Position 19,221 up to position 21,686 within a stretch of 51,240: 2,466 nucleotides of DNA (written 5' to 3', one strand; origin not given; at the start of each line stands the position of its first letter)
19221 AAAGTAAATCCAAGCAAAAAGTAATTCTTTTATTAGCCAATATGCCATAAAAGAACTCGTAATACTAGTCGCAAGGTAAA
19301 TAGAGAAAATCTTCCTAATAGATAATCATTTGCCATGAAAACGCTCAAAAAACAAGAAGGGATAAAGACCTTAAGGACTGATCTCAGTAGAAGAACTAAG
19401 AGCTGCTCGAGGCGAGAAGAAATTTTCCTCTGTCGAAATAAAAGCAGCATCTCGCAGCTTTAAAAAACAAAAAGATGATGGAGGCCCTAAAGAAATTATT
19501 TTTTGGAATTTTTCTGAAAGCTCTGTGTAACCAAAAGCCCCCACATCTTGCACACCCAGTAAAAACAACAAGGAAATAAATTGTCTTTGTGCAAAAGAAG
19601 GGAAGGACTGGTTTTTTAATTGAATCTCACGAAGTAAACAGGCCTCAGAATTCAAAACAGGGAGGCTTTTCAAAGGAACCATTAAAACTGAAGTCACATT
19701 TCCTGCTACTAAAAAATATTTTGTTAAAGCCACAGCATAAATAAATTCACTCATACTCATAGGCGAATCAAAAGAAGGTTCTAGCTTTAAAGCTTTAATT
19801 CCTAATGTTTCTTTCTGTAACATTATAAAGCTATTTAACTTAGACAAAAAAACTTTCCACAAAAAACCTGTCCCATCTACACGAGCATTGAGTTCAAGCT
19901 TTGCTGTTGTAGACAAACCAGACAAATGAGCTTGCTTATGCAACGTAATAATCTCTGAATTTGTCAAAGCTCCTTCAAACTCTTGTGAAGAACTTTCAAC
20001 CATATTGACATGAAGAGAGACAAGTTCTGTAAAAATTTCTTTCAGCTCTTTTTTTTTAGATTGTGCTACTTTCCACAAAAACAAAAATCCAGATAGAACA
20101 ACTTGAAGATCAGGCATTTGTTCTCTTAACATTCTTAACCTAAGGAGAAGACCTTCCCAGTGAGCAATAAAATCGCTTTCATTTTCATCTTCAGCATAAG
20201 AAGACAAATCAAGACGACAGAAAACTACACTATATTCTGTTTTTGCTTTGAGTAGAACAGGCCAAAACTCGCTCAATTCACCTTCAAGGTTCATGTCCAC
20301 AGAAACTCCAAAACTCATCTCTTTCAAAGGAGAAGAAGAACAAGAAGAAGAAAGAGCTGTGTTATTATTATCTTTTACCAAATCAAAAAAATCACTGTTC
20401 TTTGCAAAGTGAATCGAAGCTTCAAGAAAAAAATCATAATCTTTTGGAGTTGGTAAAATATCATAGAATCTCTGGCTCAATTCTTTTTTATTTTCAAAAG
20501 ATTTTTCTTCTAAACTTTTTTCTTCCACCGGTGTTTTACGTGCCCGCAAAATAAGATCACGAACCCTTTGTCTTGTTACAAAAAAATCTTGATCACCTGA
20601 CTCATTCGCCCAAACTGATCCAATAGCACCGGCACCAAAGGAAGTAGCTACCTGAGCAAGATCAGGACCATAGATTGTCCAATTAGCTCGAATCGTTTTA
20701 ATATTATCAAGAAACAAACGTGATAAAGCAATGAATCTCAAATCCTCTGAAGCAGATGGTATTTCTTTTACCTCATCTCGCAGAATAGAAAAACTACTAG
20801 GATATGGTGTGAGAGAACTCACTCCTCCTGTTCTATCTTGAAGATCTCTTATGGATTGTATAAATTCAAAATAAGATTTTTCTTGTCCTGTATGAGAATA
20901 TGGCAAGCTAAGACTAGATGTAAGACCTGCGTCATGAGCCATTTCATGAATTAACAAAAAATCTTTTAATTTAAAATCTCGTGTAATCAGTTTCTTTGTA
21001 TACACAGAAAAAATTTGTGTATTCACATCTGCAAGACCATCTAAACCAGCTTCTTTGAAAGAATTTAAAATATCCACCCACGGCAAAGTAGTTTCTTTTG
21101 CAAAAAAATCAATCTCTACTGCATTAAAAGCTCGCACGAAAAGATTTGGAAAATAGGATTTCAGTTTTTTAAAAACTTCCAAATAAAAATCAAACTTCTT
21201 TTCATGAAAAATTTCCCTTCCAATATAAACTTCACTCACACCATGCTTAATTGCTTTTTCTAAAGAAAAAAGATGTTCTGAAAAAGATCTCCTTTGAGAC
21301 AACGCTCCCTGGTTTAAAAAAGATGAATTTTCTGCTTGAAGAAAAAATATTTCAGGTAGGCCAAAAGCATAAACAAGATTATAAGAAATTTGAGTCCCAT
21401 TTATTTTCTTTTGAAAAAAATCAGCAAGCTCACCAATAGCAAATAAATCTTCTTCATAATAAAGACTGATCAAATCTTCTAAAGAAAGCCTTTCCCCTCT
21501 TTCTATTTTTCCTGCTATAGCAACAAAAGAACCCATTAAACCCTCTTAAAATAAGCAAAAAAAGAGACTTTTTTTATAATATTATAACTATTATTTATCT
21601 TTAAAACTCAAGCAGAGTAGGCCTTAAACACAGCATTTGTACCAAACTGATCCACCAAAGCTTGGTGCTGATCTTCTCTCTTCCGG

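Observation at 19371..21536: Cysteine-free, internally duplicated MqnC/MqnE/CofH-like 'radical-SAM' protein as third gene after HMG-CoA reductase and mevalonate kinase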

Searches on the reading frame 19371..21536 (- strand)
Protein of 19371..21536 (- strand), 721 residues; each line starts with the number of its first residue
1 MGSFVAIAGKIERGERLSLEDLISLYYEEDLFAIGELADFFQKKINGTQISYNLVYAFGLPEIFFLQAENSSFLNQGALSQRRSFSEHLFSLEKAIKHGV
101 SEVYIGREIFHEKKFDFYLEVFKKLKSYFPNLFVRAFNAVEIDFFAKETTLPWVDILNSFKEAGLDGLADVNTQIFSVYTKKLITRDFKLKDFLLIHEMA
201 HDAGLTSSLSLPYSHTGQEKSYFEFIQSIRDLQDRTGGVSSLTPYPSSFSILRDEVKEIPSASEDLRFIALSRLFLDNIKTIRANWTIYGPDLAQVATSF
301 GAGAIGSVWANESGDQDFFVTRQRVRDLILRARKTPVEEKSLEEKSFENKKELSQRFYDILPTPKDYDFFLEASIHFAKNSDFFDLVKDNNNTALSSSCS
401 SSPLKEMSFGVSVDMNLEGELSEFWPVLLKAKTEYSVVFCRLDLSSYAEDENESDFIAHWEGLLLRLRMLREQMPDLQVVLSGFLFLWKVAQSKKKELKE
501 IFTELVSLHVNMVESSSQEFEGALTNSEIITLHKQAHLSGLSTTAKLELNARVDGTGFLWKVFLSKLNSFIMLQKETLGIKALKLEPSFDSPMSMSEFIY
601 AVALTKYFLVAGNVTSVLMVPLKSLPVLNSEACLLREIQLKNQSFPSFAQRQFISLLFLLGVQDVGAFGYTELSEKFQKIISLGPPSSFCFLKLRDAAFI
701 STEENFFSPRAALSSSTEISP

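Call 3: search_protein_families(library=pfam, proteins=[window:19371-21536:-], max_evalue=1)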
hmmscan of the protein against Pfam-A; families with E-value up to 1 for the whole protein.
window:19371-21536:- (721 aa): 2 families
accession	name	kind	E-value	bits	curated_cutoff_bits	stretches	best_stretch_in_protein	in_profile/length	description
PF19288.4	CofH_C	-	4.5e-09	36.7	27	1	256-312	25-81/125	CofH/MqnC C-terminal region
PF09345.15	SiaC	-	0.0043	17.1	24.5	1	105-164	21-80/120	SiaC family regulatory phosphoprotein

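Call 4: search_protein_families(library=ncbifam, proteins=[window:19371-21536:-], max_evalue=1)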
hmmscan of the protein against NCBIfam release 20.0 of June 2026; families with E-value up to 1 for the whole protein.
window:19371-21536:- (721 aa): 9 families
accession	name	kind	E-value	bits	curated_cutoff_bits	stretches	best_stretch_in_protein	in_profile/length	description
TIGR03700.1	mena_SCO4494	equivalog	1.9e-54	184.9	434.55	1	7-341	1-346/351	aminofutalosine synthase MqnE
TIGR03699.1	menaquin_MqnC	equivalog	7.4e-42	143.4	428.1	1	15-313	1-305/342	cyclic dehypoxanthinyl futalosine synthase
NF006276.0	PRK08444.1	equivalog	2.3e-39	135.4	560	1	8-313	4-311/353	aminofutalosine synthase MqnE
TIGR00423.1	TIGR00423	subfamily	1.7e-38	132.6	260.25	1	91-313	44-271/310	CofH family radical SAM protein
NF006277.0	PRK08445.1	equivalog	2.3e-35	122.1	576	1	16-312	3-307/348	dehypoxanthine futalosine cyclase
TIGR03551.1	F420_cofH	equivalog_domain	8.6e-33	113.6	374.1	1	25-313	9-306/345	5-amino-6-(D-ribitylamino)uracil--L-tyrosine 4-hydroxyphenyl transferase CofH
NF004580.0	PRK05926.1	equivalog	7.7e-30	104.3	583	1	9-311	20-331/370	hypothetical protein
NF005609.0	PRK07360.1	equivalog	3.7e-28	98.4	426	1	7-341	11-363/374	7,8-didemethyl-8-hydroxy-5-deazariboflavin synthase subunit CofH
NF006687.0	PRK09234.1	equivalog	4.8e-23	81.2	1018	1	28-313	505-798/849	bifunctional FO biosynthesis protein CofGH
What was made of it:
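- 20514..21518 (-): N-domain (residues 7-341): an MqnE-like barrel that has lost the three cluster Cys, the HxxGG motif and the PGGGAE motif. TIGR03700 E 1.9e-54 over residues 7-341 (call 4).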

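Call 5: search_solved_structures(query=window:19371-21536:-, max_evalue=1, show_alignments=3)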
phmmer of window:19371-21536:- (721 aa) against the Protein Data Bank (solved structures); distinct sequences matched with E-value up to 1: 1.
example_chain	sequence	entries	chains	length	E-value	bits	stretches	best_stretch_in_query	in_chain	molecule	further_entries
6xi9_A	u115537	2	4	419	1.4e-30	109.9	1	4-341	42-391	Aminodeoxyfutalosine synthase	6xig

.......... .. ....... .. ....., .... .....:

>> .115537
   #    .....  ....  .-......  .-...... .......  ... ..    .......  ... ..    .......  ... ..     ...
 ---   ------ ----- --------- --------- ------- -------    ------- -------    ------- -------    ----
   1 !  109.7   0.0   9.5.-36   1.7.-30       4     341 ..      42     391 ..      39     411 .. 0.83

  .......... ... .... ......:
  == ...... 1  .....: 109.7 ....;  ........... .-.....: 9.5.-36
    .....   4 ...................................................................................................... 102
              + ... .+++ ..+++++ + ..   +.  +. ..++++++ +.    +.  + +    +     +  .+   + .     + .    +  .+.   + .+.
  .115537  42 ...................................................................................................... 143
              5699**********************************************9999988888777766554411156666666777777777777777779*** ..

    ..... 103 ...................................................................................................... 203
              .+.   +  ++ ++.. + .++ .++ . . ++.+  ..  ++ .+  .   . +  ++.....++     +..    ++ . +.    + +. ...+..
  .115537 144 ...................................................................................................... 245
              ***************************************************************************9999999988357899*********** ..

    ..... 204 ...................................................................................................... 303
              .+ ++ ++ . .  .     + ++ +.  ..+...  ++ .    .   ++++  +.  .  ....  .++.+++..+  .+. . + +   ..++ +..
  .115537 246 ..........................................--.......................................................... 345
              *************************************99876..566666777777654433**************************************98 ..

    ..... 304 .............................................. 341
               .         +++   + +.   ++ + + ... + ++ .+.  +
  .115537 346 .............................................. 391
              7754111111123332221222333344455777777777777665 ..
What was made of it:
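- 20514..21518 (-): PDB 6xi9 E 1.4e-30 (call 5).
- On Radical SAM superfamily (PF04055): N-domain: by full-length homology (calls 4, 5).
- Checked: Pfam reports only CofH_C and no PF04055 (calls 3, 4, 5).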

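Call 6: find_homologous_proteins(query=window:19371-21536:-, max_evalue=0.001)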
Query window:19371-21536:- (721 aa): 60 proteins with E <= 0.001 among 8000 candidates.
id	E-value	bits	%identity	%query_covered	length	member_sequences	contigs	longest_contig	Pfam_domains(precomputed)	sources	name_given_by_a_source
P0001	0.0e+0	1583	100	100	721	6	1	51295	PF19288.5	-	-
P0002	0.0e+0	1474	94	100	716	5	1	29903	PF19288.5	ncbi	-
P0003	0.0e+0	1309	83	100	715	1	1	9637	PF19288.5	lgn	-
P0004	2.4e-273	927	62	96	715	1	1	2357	PF19288.5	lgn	-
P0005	4.8e-45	173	27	47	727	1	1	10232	PF04055.28,PF19288.5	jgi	jgi:dehypoxanthine futalosine cyclase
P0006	4.1e-44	170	26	33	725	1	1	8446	PF04055.28,PF19288.5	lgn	-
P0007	1.0e-41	162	27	44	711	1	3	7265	PF04055.28,PF19288.5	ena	-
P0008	1.7e-39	154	30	47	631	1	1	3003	PF04055.28,PF02621.20,PF19288.5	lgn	-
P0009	6.3e-38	149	32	46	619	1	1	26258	PF04055.28,PF02621.20,PF19288.5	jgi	jgi:aminodeoxyfutalosine synthase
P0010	5.4e-37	146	29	47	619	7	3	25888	PF04055.28,PF02621.20,PF19288.5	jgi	jgi:aminodeoxyfutalosine synthase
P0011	7.5e-37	146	29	47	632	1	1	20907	PF04055.28,PF02621.20,PF19288.5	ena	-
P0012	1.0e-36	145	30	46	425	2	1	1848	PF04055.28,PF19288.5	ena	-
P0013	1.2e-36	145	29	47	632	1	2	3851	PF04055.28,PF02621.20,PF19288.5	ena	-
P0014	3.2e-36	144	30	46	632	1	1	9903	PF04055.28,PF02621.20,PF19288.5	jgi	-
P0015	3.2e-36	144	30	46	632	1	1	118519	PF04055.28,PF02621.20,PF19288.5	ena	-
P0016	1.4e-35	141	28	47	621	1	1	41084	PF04055.28,PF02621.20,PF19288.5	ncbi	-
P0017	1.7e-35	141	28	47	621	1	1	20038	PF04055.28,PF02621.20,PF19288.5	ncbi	-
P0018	2.2e-35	141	30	42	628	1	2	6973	PF04055.28,PF02621.20,PF19288.5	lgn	-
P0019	2.3e-35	141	30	47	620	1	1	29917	PF04055.28,PF02621.20,PF19288.5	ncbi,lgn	-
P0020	4.5e-35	140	32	46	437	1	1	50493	PF04055.28,PF19288.5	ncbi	ncbi:MAG: aminofutalosine synthase MqnE, partial [Ignavibacteria bacterium]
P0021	8.8e-35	139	27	35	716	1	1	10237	PF04055.28,PF19288.5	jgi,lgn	jgi:dehypoxanthine futalosine cyclase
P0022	1.0e-34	139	30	46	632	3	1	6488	PF04055.28,PF02621.20,PF19288.5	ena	-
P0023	1.2e-34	138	32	46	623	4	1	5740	PF04055.28,PF02621.20,PF19288.5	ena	-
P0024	1.4e-34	138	32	46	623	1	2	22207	PF04055.28,PF02621.20,PF19288.5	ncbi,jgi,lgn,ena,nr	ncbi:MAG TPA: aminofutalosine synthase MqnE [Bacteroidota bacterium]|nr:aminofutalosine synthase Mqn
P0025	1.4e-34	138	32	46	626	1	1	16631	PF04055.28,PF02621.20,PF19288.5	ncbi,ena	-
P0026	1.5e-34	138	30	46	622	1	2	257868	PF04055.28,PF02621.20,PF19288.5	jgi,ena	jgi:aminodeoxyfutalosine synthase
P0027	1.4e-33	135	31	46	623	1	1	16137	PF04055.28,PF02621.20,PF19288.5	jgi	jgi:aminodeoxyfutalosine synthase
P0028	3.4e-33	134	29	44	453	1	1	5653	PF04055.28,PF02621.20,PF19288.5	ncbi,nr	ncbi:MAG: aminofutalosine synthase MqnE, partial [Ignavibacteriales bacterium]|nr:aminofutalosine sy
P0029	6.3e-33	133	29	46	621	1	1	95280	PF04055.28,PF02621.20,PF19288.5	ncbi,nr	ncbi:MAG: aminofutalosine synthase MqnE [Chlorobiaceae bacterium]|nr:aminofutalosine synthase MqnE [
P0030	9.1e-33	132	30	46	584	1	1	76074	PF04055.28,PF02621.20,PF19288.5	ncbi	ncbi:MAG TPA: aminofutalosine synthase MqnE, partial [Bacteroidota bacterium]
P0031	1.4e-32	131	30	47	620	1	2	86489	PF04055.28,PF02621.20,PF19288.5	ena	-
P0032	1.6e-32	131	30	47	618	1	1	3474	PF04055.28,PF02621.20,PF19288.5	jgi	jgi:aminodeoxyfutalosine synthase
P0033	1.6e-32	131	31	42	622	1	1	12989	PF04055.28,PF02621.20,PF19288.5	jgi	jgi:aminodeoxyfutalosine synthase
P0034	1.9e-32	131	29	47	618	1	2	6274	PF04055.28,PF02621.20,PF19288.5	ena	-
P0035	2.3e-32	131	29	47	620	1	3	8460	PF04055.28,PF02621.20,PF19288.5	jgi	jgi:aminodeoxyfutalosine synthase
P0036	2.9e-32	130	29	46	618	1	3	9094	PF04055.28,PF02621.20,PF19288.5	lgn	-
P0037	2.9e-32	130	29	47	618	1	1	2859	PF04055.28,PF02621.20,PF19288.5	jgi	-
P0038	3.4e-32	130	30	47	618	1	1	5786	PF04055.28,PF02621.20,PF19288.5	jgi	-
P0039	4.4e-32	130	28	47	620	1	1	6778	PF04055.28,PF02621.20,PF19288.5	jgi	jgi:aminodeoxyfutalosine synthase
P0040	5.7e-32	129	30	46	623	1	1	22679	PF04055.28,PF02621.20,PF19288.5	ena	-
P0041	7.3e-32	129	30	46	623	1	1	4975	PF04055.28,PF02621.20,PF19288.5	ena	-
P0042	9.1e-32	129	30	46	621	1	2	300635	PF04055.28,PF02621.20,PF19288.5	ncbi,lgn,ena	-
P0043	1.4e-31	128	29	46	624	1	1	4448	PF04055.28,PF02621.20,PF19288.5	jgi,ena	-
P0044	2.4e-31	127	30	46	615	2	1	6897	PF04055.28,PF02621.20,PF19288.5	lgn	-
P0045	4.4e-31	127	29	47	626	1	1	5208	PF04055.28,PF02621.20,PF19288.5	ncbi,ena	-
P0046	6.1e-31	126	30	46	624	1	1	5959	PF04055.28,PF02621.20,PF19288.5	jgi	-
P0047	6.4e-31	126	30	46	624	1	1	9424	PF04055.28,PF02621.20,PF19288.5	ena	-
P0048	6.5e-31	126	30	46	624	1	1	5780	PF04055.28,PF02621.20,PF19288.5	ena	-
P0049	2.1e-30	124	29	47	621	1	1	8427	PF04055.28,PF02621.20,PF19288.5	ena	-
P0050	2.4e-30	124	29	47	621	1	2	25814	PF04055.28,PF02621.20,PF19288.5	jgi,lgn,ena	-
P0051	4.5e-30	123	28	46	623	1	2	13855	PF04055.28,PF02621.20,PF19288.5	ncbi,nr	ncbi:MAG: aminofutalosine synthase MqnE [Ignavibacteria bacterium]|nr:aminofutalosine synthase MqnE 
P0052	6.8e-30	123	28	46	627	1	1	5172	PF04055.28,PF02621.20,PF19288.5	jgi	jgi:aminodeoxyfutalosine synthase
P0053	2.2e-29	121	28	43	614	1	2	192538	PF04055.28,PF02621.20,PF19288.5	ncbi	-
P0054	2.4e-29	121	29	47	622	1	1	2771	PF04055.28,PF02621.20,PF19288.5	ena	-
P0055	6.9e-29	119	28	46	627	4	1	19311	PF04055.28,PF02621.20,PF19288.5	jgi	-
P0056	2.9e-27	114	26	47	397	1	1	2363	PF04055.28,PF19288.5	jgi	jgi:aminodeoxyfutalosine synthase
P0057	6.8e-27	113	27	47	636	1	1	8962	PF04055.28,PF02621.20,PF19288.5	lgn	-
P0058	3.7e-25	107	26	47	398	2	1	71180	PF04055.28,PF19288.5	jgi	-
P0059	7.2e-17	80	25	45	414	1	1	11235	PF04055.28,PF19288.5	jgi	jgi:FO synthase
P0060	5.6e-12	63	27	32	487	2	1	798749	PF04055.28,PF19288.5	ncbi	-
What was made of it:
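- The next-best full-length hits after the orthologues include many 620-aa MqnE-MqnA fusions (call 6).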

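Call 8: find_related_loci(query=window:19371-21536:-, collection=genome_contigs, flank=10000)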
Query window:19371-21536:- (721 aa) in genome_contigs; peptide patterns used: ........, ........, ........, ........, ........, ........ (x = any residue, [..] = any of these).
154 stretches matched a pattern, but none encodes a relative of the query by tblastn (E <= 1e-3).

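Call 10: find_encoding_contigs(protein=P0002, flank=10000, max_places=4)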
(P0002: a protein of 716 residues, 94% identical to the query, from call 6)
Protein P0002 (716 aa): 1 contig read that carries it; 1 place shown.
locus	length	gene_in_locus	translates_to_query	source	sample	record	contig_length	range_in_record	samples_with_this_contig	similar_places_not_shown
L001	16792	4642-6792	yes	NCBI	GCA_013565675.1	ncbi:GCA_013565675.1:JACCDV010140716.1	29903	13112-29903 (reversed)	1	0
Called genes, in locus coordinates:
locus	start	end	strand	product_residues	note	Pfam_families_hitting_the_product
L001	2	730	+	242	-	?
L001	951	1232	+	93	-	PF00216:Bac_DNA_binding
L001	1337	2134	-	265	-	PF00005:ABC_tran, PF13304:AAA_21 (weak)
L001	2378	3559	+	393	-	PF00368:HMG-CoA_red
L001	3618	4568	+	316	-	PF00288:GHMP_kinases_N, PF08544:GHMP_kinases_C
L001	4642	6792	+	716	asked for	PF19288:CofH_C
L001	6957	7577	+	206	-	PF09335:VTT_dom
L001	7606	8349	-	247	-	PF00929:RNase_T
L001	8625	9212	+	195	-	PF03588:Leu_Phe_trans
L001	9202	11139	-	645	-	-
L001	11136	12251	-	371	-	-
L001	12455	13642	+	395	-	PF12796:Ank_2, PF13857:Ank_5 (faint), PF00023:Ank (faint), PF13606:Ank_3 (faint), PF13637:Ank_4 (faint), PF12796:Ank_2 (weak)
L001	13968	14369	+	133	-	PF03100:CcmE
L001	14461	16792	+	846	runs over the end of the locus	PF00270:DEAD, PF04851:ResIII (weak), PF22527:DEXQc_Suv3, PF00271:Helicase_C (weak), PF12029:DUF3516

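Call 11: find_encoding_contigs(protein=P0003, flank=10000, max_places=4)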
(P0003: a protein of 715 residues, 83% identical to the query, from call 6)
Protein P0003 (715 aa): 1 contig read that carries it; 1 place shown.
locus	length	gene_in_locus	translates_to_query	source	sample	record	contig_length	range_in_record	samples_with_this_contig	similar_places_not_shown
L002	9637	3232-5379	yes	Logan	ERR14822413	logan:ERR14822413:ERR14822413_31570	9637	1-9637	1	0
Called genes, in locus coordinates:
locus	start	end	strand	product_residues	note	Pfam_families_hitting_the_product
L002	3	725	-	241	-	?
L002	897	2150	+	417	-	PF00368:HMG-CoA_red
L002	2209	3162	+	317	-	PF00288:GHMP_kinases_N, PF08544:GHMP_kinases_C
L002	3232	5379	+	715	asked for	PF19288:CofH_C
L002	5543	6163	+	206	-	PF09335:VTT_dom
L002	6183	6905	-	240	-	PF00929:RNase_T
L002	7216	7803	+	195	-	PF03588:Leu_Phe_trans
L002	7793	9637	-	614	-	?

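Call 12: find_encoding_contigs(protein=P0004, flank=10000, max_places=4)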
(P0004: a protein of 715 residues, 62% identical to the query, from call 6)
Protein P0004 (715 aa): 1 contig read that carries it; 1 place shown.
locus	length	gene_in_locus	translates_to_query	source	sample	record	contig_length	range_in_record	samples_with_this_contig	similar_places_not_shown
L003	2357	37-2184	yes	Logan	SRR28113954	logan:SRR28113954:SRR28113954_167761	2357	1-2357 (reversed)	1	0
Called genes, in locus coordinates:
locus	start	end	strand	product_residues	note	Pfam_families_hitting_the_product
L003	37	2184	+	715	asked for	PF19288:CofH_C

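Call 39: predict_structure(alignment_id=A1)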
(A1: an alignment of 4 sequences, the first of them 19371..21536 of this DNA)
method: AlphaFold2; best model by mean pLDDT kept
length: 721 residues; sequences in the alignment: 4
mean_pLDDT: 50.5   pTM: 0.40
mean pLDDT of the five models: 50.5, 49.1, 48.8, 44.7, 43.6
residues with pLDDT >= 90: 37; 70-90: 160; 50-70: 129; < 50: 395
segments of 3 or more residues with pLDDT < 50: 14-83, 98-100, 171-187, 210-224, 237-411, 551-558, 622-624, 626-652, 654-721
pLDDT, mean of each block of 10 residues (from residue 1): 54 42 44 46 38 32 25 26 53 54 57 72 82 73 83 91 79 31 44 78 68 35 50 54 29 27 28 29 25 26 23 25 32 27 24 25 31 29 27 27 30 67 74 63 79 81 91 83 88 90 91 76 76 87 76 43 65 73 66 54 56 58 47 33 39 47 31 27 22 25 23 24 43
secondary structure, 60 per line:
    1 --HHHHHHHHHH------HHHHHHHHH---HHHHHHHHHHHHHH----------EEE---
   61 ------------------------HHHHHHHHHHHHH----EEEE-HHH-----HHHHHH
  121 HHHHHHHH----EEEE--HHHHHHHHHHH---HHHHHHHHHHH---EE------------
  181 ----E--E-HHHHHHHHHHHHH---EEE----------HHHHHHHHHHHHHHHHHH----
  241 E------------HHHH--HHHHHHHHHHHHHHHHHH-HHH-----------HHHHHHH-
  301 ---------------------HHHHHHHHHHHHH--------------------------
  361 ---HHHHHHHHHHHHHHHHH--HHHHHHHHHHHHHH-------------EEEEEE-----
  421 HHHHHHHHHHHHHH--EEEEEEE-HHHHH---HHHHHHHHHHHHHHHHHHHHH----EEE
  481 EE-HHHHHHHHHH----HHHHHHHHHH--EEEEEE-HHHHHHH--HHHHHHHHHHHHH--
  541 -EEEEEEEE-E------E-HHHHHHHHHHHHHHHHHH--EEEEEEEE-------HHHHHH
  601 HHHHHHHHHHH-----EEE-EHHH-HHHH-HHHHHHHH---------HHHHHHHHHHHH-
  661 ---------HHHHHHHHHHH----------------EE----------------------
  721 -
elements in order (helices of 4 or more, strands of 3 or more residues): H3-12 H19-27 H31-44 E55-57 H85-97 E102-105 H115-128 E133-136 H139-149 H153-163 H190-202 E206-208 H219-236 H254-257 H260-277 H293-299 H322-334 H364-380 H383-396 E410-415 H421-434 E437-443 H445-449 H453-473 E478-482 H484-493 H498-507 E510-515 H517-523 H526-538 E542-549 H560-577 E580-587 H595-611 E617-619 H626-629 H631-638 H648-659 H670-680
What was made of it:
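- Tried and rejected: Full-length AlphaFold run (call 39).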
